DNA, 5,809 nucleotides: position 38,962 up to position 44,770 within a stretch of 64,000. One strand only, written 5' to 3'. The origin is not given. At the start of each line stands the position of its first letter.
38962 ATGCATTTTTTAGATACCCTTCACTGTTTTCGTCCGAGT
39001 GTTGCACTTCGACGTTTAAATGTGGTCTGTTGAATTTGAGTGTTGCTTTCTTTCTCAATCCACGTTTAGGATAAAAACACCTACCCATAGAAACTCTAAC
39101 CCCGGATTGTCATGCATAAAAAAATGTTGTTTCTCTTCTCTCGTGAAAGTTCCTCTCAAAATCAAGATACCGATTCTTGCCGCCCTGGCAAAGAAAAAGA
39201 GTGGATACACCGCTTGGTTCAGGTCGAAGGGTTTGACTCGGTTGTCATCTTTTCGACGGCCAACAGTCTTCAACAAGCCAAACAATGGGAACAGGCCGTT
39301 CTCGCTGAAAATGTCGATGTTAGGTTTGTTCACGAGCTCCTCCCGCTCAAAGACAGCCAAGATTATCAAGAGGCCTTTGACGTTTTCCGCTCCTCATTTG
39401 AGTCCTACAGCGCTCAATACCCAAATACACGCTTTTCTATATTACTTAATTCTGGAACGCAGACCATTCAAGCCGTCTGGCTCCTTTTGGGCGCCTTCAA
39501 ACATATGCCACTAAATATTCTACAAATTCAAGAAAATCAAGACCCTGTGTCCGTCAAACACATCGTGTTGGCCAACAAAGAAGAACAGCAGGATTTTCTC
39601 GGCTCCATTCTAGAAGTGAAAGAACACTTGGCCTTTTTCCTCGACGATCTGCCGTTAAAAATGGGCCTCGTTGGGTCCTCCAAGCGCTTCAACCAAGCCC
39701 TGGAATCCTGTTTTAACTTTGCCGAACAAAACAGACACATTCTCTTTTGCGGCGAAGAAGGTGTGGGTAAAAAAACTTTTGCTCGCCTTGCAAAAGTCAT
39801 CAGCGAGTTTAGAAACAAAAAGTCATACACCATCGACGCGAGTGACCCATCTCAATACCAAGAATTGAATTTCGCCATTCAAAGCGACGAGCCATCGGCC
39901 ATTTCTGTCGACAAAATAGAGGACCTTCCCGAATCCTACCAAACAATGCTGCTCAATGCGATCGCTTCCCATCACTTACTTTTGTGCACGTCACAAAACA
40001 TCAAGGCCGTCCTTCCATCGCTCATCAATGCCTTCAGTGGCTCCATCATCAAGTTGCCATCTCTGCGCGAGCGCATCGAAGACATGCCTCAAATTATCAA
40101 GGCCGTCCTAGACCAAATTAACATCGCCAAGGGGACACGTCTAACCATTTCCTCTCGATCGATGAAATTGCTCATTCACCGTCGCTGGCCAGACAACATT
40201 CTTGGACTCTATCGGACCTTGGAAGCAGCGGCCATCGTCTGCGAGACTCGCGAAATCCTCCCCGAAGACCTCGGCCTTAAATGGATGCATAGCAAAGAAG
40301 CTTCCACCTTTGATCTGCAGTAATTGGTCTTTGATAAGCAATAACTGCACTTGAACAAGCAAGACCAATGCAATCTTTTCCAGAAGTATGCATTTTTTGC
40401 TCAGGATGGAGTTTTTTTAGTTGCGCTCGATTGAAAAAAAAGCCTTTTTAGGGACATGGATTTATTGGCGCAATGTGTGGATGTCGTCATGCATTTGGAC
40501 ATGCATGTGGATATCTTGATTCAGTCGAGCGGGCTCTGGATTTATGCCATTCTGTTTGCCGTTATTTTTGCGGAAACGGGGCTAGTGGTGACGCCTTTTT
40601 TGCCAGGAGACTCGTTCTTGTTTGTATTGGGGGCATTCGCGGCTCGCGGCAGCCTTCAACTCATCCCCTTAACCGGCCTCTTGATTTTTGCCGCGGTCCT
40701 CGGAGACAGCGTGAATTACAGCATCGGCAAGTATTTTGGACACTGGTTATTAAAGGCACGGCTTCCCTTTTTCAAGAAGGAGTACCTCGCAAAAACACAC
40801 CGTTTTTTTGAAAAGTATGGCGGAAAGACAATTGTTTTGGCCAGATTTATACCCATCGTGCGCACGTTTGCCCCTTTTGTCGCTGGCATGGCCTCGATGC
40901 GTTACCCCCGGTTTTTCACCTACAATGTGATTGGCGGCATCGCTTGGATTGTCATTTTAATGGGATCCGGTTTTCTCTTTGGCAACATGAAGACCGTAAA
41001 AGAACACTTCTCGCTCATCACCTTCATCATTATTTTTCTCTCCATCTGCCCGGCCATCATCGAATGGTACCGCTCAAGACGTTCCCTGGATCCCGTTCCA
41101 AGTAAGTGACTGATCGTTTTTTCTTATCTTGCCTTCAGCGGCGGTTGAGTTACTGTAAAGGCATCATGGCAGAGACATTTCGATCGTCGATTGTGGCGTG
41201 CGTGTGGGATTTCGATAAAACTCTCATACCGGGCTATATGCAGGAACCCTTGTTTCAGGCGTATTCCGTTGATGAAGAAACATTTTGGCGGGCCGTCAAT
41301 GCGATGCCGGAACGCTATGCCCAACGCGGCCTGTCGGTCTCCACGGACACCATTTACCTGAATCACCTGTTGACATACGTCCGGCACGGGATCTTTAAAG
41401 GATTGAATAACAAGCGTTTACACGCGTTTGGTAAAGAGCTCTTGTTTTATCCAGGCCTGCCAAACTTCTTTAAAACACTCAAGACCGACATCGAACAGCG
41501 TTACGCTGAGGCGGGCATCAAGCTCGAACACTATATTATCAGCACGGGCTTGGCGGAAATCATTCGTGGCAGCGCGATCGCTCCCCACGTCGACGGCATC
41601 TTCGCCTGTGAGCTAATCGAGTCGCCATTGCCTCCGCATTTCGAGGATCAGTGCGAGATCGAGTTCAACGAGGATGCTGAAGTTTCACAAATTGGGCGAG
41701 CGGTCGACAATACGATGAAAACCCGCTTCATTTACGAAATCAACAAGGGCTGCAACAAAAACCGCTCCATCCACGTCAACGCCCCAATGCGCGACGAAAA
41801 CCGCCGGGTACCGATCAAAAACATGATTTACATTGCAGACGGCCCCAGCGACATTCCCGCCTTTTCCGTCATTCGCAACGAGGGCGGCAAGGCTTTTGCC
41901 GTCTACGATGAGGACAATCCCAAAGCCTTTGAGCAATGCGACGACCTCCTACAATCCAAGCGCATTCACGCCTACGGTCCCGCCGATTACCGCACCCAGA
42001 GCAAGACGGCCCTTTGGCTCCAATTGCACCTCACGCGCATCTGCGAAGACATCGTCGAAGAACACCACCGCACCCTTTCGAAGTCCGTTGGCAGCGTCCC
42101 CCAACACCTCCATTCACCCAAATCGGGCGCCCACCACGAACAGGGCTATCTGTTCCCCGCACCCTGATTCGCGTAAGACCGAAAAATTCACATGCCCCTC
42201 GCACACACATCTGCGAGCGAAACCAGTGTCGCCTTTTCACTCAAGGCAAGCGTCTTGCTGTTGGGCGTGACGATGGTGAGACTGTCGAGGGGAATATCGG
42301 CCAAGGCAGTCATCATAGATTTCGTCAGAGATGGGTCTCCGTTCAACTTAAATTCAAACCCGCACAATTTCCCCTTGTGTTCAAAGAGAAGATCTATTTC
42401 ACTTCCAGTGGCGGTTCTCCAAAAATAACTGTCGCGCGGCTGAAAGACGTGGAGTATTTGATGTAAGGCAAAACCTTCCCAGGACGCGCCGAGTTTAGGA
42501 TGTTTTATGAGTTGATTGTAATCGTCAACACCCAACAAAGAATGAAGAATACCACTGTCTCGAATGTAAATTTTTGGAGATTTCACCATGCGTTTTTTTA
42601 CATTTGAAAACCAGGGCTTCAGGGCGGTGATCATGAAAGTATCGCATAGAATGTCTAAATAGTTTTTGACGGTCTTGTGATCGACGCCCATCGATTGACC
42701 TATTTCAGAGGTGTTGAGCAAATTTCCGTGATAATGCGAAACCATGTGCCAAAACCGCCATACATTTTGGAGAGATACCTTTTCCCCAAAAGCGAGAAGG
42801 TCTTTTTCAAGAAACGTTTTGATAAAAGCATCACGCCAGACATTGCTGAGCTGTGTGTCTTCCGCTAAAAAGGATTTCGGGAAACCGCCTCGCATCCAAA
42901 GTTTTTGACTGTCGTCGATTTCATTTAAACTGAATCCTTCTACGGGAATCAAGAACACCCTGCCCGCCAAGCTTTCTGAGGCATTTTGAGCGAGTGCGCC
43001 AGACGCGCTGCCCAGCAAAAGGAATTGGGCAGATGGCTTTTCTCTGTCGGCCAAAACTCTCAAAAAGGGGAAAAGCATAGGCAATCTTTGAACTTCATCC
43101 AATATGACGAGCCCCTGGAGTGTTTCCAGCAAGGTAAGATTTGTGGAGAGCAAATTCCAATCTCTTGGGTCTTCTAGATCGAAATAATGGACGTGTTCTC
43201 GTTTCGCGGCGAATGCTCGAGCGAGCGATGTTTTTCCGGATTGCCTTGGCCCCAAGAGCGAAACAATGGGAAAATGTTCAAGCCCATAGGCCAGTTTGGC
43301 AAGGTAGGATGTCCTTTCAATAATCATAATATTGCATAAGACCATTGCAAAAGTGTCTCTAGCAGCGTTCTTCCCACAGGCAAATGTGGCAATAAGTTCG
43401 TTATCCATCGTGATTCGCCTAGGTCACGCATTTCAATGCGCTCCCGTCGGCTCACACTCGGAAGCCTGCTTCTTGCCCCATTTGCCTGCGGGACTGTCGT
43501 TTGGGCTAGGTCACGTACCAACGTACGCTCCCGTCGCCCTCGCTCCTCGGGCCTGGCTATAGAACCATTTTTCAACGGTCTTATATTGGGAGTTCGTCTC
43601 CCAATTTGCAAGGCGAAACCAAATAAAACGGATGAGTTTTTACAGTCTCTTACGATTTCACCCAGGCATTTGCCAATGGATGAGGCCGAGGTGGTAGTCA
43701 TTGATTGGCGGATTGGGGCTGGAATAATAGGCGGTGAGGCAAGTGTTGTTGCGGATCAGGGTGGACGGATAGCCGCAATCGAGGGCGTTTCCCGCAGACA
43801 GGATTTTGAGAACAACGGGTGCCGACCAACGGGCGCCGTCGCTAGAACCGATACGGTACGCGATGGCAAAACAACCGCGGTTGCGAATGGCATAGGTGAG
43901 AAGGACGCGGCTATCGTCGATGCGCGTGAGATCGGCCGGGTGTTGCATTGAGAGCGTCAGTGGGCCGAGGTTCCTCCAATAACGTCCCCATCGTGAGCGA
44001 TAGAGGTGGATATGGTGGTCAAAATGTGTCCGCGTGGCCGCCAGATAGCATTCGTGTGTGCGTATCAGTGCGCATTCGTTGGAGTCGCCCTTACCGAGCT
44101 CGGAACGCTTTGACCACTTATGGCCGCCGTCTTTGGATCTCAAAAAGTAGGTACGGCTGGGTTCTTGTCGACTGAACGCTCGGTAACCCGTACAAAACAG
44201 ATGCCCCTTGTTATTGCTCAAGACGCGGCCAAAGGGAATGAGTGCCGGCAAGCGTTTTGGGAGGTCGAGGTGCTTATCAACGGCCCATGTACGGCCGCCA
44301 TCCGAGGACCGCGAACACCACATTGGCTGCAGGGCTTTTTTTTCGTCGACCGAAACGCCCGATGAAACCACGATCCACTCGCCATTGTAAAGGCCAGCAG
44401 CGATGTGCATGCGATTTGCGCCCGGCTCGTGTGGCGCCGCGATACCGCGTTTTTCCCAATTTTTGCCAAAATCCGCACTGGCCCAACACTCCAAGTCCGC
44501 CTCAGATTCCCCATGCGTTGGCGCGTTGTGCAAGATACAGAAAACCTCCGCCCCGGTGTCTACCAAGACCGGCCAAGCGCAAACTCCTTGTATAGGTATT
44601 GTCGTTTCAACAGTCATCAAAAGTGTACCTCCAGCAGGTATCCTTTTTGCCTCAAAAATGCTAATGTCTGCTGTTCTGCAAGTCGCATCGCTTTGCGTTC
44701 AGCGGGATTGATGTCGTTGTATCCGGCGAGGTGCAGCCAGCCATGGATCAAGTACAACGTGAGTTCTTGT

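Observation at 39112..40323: Orphan RtcR-like protein: CARF-type sensor domain fused to a catalytically degenerate AAA+ domain lacking GAFTGA and HTH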

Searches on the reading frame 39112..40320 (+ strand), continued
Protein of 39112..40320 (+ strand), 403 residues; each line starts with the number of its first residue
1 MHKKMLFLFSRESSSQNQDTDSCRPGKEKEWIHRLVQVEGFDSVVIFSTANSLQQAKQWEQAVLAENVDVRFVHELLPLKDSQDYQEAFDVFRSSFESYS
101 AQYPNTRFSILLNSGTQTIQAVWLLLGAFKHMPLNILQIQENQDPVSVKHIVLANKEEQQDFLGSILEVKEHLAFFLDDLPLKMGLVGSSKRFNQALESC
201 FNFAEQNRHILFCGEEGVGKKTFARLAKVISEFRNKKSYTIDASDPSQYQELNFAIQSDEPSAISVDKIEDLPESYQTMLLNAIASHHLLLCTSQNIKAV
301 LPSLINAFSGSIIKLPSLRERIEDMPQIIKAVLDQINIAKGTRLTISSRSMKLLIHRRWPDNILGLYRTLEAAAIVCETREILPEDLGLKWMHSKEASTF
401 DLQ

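Call 82: find_encoding_contigs(protein=P0014, flank=8000, max_places=1)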
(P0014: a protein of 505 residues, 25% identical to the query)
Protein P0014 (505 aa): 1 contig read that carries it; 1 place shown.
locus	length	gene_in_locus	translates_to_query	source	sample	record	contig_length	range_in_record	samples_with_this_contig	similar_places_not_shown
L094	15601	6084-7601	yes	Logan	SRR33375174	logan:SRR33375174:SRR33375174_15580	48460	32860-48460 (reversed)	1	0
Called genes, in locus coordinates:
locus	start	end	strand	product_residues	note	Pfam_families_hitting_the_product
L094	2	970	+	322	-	?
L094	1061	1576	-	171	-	PF21549:PRDM2_PR (weak), PF00856:SET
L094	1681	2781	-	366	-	PF00072:Response_reg, PF00512:HisKA (faint), PF02518:HATPase_c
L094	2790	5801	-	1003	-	PF08448:PAS_4, PF13188:PAS_8 (faint), PF00989:PAS, PF13426:PAS_9, PF00512:HisKA, PF02518:HATPase_c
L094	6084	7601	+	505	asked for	PF06956:RtcR (weak), PF00158:Sigma54_activat, PF14532:Sigma54_activ_2, PF00004:AAA (weak), PF07728:AAA_5 (weak), PF25601:AAA_lid_14, PF02954:HTH_8 (weak)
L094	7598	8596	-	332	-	PF01210:NAD_Gly3P_dh_N, PF02558:ApbA, PF07479:NAD_Gly3P_dh_C, PF20618:GPD_NAD_C_bact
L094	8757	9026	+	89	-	-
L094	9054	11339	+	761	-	PF08206:OB_RNB (faint), PF17849:OB_Dis3 (weak), PF17876:CSD2, PF00773:RNB, PF00575:S1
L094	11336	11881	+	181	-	PF16798:DUF5069 (weak)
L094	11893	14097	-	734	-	PF03104:DNA_pol_B_exo1, PF00136:DNA_pol_B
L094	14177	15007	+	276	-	PF01678:DAP_epimerase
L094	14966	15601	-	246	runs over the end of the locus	PF01209:Ubie_methyltran, PF13489:Methyltransf_23, PF08241:Methyltransf_11, PF08242:Methyltransf_12, PF13649:Methyltransf_25, PF13847:Methyltransf_31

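Call 83: search_protein_families(library=pfam, proteins=[L084:9678-9956:+, L085:1947-2228:+, L092:9522-9824:+], max_evalue=0.01)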
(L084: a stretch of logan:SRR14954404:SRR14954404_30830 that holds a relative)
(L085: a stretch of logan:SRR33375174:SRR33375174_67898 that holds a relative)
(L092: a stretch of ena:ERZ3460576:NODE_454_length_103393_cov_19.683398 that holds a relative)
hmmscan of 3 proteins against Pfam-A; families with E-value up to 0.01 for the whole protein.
L084:9678-9956:+ (93 aa): 0 families

L085:1947-2228:+ (94 aa): 1 family
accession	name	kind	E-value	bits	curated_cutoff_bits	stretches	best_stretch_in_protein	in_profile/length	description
PF00565.23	SNase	-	0.0053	17.6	21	1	46-87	23-65/107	Staphylococcal nuclease homologue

L092:9522-9824:+ (101 aa): 0 families

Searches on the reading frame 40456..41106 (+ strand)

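Call 11: search_protein_families(library=pfam, proteins=[window:40456-41106:+], max_evalue=0.001)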
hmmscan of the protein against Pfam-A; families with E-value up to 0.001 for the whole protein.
window:40456-41106:+ (217 aa): 1 family
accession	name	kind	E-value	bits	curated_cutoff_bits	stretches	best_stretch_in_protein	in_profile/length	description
PF09335.16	VTT_dom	-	3.7e-21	76.3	33.9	1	49-172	1-121/123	VTT domain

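Call 50: search_protein_families(library=padloc, proteins=[window:40456-41106:+], max_evalue=0.001)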
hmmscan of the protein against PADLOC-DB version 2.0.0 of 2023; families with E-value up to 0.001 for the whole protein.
window:40456-41106:+ (217 aa): 0 families

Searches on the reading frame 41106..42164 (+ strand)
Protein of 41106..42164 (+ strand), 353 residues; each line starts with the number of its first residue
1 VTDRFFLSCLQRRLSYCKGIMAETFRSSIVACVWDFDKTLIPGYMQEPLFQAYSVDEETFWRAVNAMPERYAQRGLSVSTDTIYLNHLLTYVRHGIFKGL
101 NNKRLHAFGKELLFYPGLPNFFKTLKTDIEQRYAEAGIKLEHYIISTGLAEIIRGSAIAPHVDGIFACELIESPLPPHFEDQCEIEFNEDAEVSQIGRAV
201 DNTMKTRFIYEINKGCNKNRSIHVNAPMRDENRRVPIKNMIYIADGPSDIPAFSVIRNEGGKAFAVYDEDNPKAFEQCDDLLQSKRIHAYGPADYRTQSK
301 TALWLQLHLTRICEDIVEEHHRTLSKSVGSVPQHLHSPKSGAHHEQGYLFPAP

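Call 11: search_protein_families(library=pfam, proteins=[window:41106-42164:+], max_evalue=0.001)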
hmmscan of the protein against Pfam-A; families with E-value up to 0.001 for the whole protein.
window:41106-42164:+ (353 aa): 1 family
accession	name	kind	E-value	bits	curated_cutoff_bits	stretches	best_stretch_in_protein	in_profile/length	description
PF12710.13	HAD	-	8.2e-07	30.1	27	1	33-253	2-188/189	haloacid dehalogenase-like hydrolase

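Call 50: search_protein_families(library=padloc, proteins=[window:41106-42164:+], max_evalue=0.001)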
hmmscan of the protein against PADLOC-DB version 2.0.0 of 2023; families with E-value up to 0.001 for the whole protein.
window:41106-42164:+ (353 aa): 3 families
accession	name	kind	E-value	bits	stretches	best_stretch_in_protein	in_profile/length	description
PDLC05002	PDC-S34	-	2e-62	209.2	1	27-317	4-271/284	-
PDLC05001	PDC-S34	-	1e-40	138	1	26-312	12-272/384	-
PDLC05000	PDC-S34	-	1.6e-37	127.7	1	30-318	4-266/416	-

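Call 54: find_homologous_proteins(query=window:41106-42164:+)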
Query window:41106-42164:+ (353 aa): 7166 proteins with E <= 0.001 among 7665 candidates; the best 120 are listed.
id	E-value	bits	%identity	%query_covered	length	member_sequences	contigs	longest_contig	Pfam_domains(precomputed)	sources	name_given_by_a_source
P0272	1.2e-228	776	100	94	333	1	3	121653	PF12710.14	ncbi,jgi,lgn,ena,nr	ncbi:MAG: hypothetical protein A2Y14_04635 [Verrucomicrobia bacterium GWF2_51_19]|nr:MAG: hypothetic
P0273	5.4e-130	452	61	89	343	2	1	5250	PF12710.14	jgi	jgi:hypothetical protein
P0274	6.1e-130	452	63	88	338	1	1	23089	PF12710.14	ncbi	-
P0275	1.8e-129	450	62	88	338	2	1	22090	PF12710.14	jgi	-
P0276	6.1e-128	445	60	92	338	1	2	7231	PF12710.14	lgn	-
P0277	6.3e-128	445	62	88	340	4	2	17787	-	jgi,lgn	jgi:hypothetical protein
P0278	8.7e-128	445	61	88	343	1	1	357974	-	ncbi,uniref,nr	ncbi:haloacid dehalogenase-like hydrolase [Coraliomargarita parva]|uniref:haloacid dehalogenase-like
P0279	1.3e-127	444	58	90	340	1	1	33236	-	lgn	-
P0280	1.7e-127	444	61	88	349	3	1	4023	PF12710.14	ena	-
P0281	1.9e-127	444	61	88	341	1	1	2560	-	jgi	jgi:hypothetical protein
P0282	4.0e-127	442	60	88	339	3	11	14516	PF12710.14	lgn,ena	-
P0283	4.1e-127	442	60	93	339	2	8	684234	-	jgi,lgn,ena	jgi:hypothetical protein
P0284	5.1e-127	442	61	88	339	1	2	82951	PF12710.14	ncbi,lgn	ncbi:MAG: haloacid dehalogenase-like hydrolase [Coraliomargarita sp.]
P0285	5.1e-127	442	61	88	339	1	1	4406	PF12710.14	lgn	-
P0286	5.5e-127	442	60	88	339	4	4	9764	-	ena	-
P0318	4.2e-124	433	58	88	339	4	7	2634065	-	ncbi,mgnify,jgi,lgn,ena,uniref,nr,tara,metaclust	ncbi:MAG: hypothetical protein DF168_01130 [Candidatus Moanabacter tarae]|mgnify:CR=1 FL=1|uniref:Ha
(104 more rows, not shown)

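Call 55: find_encoding_contigs(protein=P0278, flank=7000, max_places=1)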
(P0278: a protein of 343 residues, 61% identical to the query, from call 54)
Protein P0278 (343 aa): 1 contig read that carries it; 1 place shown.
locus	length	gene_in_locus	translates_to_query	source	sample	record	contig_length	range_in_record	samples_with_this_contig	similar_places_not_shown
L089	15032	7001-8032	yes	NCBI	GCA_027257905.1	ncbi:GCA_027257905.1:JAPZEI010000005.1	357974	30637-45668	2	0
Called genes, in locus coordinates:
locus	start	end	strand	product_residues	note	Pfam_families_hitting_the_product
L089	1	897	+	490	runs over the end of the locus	PF02386:TrkH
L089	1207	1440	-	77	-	PF13370:Fer4_13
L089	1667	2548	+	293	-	PF01694:Rhomboid, PF20216:DUF6576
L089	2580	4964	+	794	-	PF17804:TSP_NTD, PF00595:PDZ (weak), PF03572:Peptidase_S41, PF11818:DUF3340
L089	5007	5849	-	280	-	PF17827:PrmC_N, PF00891:Methyltransf_2, PF05175:MTS, PF06325:PrmA, PF13489:Methyltransf_23, PF13847:Methyltransf_31, PF08241:Methyltransf_11, PF08242:Methyltransf_12, +3 more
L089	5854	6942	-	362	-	PF03462:PCRF, PF16326:ABC_tran_CTD (weak), PF00472:RF-1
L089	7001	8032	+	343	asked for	-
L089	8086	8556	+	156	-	-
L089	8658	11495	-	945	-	PF18339:Tudor_1_RapA, PF18337:Tudor_RapA, PF00176:SNF2-rel_dom, PF04851:ResIII, PF00270:DEAD (weak), PF00271:Helicase_C, PF12137:RapA_C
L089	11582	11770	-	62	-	-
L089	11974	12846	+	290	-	PF02585:PIG-L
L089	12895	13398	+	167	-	PF00731:AIRC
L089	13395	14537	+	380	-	PF22660:RS_preATP-grasp-like, PF02786:CPSase_L_D2 (weak), PF02222:ATP-grasp, PF07478:Dala_Dala_lig_C (faint), PF17769:PurK_C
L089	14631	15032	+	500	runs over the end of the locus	PF04715:, PF00425:Chorismate_bind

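Call 56: find_encoding_contigs(protein=P0318, flank=7000, max_places=1)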
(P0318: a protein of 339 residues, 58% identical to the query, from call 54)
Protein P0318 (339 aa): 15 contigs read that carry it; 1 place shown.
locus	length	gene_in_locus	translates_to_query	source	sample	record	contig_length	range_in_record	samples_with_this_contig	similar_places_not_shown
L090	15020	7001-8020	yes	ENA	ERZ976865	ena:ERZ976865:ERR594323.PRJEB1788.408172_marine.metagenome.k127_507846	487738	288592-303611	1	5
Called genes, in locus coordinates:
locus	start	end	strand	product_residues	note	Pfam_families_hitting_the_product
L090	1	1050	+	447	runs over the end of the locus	PF02254:TrkA_N, PF13478:XdhC_C (faint), PF02080:TrkA_C, PF02254:TrkA_N, PF02080:TrkA_C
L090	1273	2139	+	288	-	PF01694:Rhomboid, PF20216:DUF6576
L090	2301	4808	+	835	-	PF17804:TSP_NTD, PF00595:PDZ, PF03572:Peptidase_S41, PF11818:DUF3340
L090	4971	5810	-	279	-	PF17827:PrmC_N, PF02475:TRM5-TYW2_MTfase, PF06325:PrmA, PF05175:MTS, PF09445:Methyltransf_15, PF13847:Methyltransf_31, PF08242:Methyltransf_12, PF13649:Methyltransf_25, +4 more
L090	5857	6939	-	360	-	PF03462:PCRF, PF00472:RF-1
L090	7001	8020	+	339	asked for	-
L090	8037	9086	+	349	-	PF16811:TAtT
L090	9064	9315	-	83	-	-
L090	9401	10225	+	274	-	PF03480:DctP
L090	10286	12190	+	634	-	PF04290:DctQ, PF06808:DctM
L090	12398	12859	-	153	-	PF14588:YjgF_endoribonc, PF01042:Ribonuc_L-PSP (weak)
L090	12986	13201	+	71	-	PF08211:dCMP_cyt_deam_2, PF00383:dCMP_cyt_deam_1 (weak)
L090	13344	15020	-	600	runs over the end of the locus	PF07992:Pyr_redox_2, PF13738:Pyr_redox_3, PF00743:FMO-like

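Call 57: find_encoding_contigs(protein=P0274, flank=7000, max_places=1)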
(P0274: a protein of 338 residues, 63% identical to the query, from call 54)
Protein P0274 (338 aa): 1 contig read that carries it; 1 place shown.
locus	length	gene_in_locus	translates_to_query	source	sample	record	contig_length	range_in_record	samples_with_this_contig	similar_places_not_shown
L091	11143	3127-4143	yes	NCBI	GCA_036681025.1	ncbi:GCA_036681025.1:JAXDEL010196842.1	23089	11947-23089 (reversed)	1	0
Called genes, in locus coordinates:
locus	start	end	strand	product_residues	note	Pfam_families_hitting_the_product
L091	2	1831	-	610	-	?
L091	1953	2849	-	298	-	PF00494:SQS_PSY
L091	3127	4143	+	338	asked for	PF12710:HAD (faint)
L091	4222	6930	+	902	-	PF01547:SBP_bac_1, PF13416:SBP_bac_8, PF00528:BPD_transp_1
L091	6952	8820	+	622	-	PF02449:Glyco_hydro_42 (faint), PF00528:BPD_transp_1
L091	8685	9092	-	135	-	-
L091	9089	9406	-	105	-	PF06155:GBBH-like_N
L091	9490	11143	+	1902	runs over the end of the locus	PF01835:MG2, PF07703:A2M_BRD, PF00207:A2M, PF17973:bMG10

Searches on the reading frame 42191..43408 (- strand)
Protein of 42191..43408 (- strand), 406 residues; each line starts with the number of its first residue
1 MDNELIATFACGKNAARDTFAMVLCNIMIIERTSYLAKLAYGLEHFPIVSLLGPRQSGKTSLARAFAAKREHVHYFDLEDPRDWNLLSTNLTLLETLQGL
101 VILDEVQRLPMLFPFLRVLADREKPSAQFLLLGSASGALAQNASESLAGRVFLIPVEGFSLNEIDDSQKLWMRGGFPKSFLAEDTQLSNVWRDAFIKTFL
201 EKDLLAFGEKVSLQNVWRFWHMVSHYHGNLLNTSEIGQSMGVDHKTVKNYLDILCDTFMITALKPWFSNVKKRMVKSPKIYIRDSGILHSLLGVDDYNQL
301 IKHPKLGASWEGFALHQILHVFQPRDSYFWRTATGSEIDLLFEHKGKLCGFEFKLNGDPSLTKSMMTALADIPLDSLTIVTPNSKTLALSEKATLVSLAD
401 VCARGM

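Call 11: search_protein_families(library=pfam, proteins=[window:42191-43408:-], max_evalue=0.001)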
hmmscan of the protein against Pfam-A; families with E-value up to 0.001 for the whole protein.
window:42191-43408:- (406 aa): 3 families
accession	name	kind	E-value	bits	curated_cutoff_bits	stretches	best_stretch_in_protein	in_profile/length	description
PF13635.12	DUF4143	-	3e-41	141.3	28.1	1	201-355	1-159/160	Domain of unknown function (DUF4143)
PF13173.12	AAA_14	-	3.9e-24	85.5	27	1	47-164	3-128/129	AAA domain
PF13401.12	AAA_22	-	0.00016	22.5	27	0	48-88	7-51/130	AAA domain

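Call 50: search_protein_families(library=padloc, proteins=[window:42191-43408:-], max_evalue=0.001)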
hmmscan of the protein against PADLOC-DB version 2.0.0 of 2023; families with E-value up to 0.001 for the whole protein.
window:42191-43408:- (406 aa): 7 families
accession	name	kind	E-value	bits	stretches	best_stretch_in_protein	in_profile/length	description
PDLC04790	PDC-S01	-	8.2e-76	253.4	2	167-357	174-369/422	-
PDLC04789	PDC-S01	-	1.6e-50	170.2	1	37-358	8-343/375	-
PDLC04787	PDC-S01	-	4.5e-26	89.6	1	27-296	5-308/412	-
PDLC04791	PDC-S01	-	1.7e-25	87.6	1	48-383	21-378/395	-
PDLC04788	PDC-S01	-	3.4e-14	50.6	2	194-367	211-393/448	-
PDLC04786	PDC-S01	-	1.8e-12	44.8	2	270-367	298-397/439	-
PDLC04792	PDC-S01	-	7.9e-07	26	0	273-368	300-397/452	-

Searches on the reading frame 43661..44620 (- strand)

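Call 11: search_protein_families(library=pfam, proteins=[window:43661-44620:-], max_evalue=0.001)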
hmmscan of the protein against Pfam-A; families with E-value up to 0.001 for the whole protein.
window:43661-44620:- (320 aa): 2 families
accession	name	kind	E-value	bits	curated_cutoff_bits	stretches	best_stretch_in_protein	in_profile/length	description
PF13088.12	BNR_2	-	3.4e-15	56.6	31.4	1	37-293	12-273/277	BNR repeat-like domain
PF02012.26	BNR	-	0.00047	20.2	27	0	47-57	2-12/12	BNR/Asp-box repeat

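Call 50: search_protein_families(library=padloc, proteins=[window:43661-44620:-], max_evalue=0.001)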
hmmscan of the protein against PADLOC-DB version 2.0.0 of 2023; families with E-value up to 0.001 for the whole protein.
window:43661-44620:- (320 aa): 0 families
